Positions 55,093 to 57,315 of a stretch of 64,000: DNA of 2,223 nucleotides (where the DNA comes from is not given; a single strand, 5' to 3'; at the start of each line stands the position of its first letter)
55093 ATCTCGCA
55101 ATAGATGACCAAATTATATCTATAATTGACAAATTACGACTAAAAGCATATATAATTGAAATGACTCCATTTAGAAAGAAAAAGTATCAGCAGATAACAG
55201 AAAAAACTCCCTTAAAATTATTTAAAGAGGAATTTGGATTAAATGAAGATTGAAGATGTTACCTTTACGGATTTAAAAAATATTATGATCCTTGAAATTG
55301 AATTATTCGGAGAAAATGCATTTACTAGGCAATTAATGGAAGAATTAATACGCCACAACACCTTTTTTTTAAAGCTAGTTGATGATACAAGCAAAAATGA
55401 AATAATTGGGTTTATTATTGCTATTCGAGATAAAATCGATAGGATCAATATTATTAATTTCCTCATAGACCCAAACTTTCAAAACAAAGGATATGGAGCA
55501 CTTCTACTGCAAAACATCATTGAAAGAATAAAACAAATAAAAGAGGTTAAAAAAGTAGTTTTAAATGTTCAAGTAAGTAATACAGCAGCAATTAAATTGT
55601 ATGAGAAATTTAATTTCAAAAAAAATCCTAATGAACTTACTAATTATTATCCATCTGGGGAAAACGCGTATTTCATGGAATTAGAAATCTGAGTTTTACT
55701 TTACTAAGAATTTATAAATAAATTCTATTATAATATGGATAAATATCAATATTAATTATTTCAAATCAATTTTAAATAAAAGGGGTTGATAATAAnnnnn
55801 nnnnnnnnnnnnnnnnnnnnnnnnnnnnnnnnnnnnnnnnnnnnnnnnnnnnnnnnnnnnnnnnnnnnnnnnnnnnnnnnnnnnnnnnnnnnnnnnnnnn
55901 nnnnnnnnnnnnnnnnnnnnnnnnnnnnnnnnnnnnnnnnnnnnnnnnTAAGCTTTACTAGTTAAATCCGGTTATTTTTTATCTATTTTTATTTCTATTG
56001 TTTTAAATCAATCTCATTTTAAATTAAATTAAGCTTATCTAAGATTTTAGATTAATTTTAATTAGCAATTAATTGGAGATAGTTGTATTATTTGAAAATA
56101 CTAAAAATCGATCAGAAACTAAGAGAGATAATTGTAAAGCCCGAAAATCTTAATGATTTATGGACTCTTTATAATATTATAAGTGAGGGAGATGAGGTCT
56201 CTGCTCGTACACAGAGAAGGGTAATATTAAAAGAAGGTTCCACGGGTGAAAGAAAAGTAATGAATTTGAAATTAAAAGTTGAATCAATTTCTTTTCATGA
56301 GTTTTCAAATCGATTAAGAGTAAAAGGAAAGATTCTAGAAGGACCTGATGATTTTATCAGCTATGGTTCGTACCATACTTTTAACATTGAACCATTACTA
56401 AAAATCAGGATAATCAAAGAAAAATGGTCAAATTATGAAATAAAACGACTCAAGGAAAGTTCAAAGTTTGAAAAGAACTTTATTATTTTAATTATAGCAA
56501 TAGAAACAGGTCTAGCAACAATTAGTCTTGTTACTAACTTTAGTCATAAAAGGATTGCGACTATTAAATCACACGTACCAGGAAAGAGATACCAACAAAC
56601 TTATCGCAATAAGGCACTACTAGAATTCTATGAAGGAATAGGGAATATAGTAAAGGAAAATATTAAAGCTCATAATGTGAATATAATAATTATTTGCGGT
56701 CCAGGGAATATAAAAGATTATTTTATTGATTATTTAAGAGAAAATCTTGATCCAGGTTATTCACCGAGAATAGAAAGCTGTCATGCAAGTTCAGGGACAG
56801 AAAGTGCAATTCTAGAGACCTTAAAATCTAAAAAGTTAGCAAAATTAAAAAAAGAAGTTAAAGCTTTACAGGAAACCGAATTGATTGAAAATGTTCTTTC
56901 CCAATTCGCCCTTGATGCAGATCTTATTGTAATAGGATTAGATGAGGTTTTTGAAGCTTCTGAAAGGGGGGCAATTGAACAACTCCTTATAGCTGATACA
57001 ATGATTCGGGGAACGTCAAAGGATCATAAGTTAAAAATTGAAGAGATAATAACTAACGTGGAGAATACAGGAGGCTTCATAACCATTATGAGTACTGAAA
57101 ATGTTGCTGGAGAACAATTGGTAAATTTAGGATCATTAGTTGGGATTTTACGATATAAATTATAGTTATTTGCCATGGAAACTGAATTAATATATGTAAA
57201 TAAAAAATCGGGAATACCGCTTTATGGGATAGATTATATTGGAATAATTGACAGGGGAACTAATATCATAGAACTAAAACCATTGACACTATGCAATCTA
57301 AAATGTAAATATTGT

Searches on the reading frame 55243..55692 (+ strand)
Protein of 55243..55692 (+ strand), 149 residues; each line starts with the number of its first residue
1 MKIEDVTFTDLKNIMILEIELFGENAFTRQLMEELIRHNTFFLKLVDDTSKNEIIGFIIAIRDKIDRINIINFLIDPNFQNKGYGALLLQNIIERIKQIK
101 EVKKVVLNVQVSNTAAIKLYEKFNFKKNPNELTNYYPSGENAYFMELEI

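Call 69: search_protein_families(library=pfam, proteins=[window:55243-55692:+], max_evalue=0.1)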
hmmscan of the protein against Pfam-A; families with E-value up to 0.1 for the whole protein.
window:55243-55692:+ (149 aa): 9 families
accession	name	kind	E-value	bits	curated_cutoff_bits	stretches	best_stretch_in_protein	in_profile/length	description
PF00583.31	Acetyltransf_1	-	1.8e-16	60.9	20.7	1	29-125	23-116/116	Acetyltransferase (GNAT) family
PF13508.13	Acetyltransf_7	-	3.3e-12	47.1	27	1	48-127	11-84/84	Acetyltransferase (GNAT) domain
PF13673.13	Acetyltransf_10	-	3.3e-11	43.7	23.6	1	19-128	10-110/128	Acetyltransferase (GNAT) domain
PF08445.16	FR47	-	1.7e-10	41.2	22.1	1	70-128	24-80/86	FR47-like protein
PF13302.13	Acetyltransf_3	-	5.9e-06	27.5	25.4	1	37-126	50-138/138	Acetyltransferase (GNAT) domain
PF13523.12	Acetyltransf_8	-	4.1e-05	23.7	27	1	74-128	85-140/145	Acetyltransferase (GNAT) domain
PF17013.11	Acetyltransf_15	-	0.0033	17.3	35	1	47-127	64-138/210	Putative acetyl-transferase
PF01853.24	MOZ_SAS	-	0.014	15.5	32.2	1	40-90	50-100/180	MOZ/SAS family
PF18014.7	Acetyltransf_18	-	0.097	12.8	22.7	0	90-128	64-102/124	Acetyltransferase (GNAT) domain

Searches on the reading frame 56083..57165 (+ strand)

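Call 69: search_protein_families(library=pfam, proteins=[window:56083-57165:+], max_evalue=0.1)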
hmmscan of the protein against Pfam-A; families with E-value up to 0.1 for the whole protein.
window:56083-57165:+ (360 aa): 5 families
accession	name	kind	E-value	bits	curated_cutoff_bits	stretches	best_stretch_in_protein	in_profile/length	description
PF03463.20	eRF1_1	-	1.4e-31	109.5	23.8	1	14-126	14-122/123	eRF1 domain 1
PF03465.20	eRF1_3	-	4.1e-19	69.5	25.8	1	262-360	2-106/106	eRF1 domain 3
PF03464.20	eRF1_2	-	4.3e-14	53.4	27.1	1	137-249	4-126/133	eRF1 domain 2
PF22669.2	Exo_endo_phos2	-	0.002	18.2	27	0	264-342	10-81/288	Endonuclease/Exonuclease/phosphatase family 2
PF01775.22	Ribosomal_L18A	-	0.054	14.2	22.9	0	250-276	17-43/59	Ribosomal proteins 50S-L18Ae/60S-L20/60S-L18A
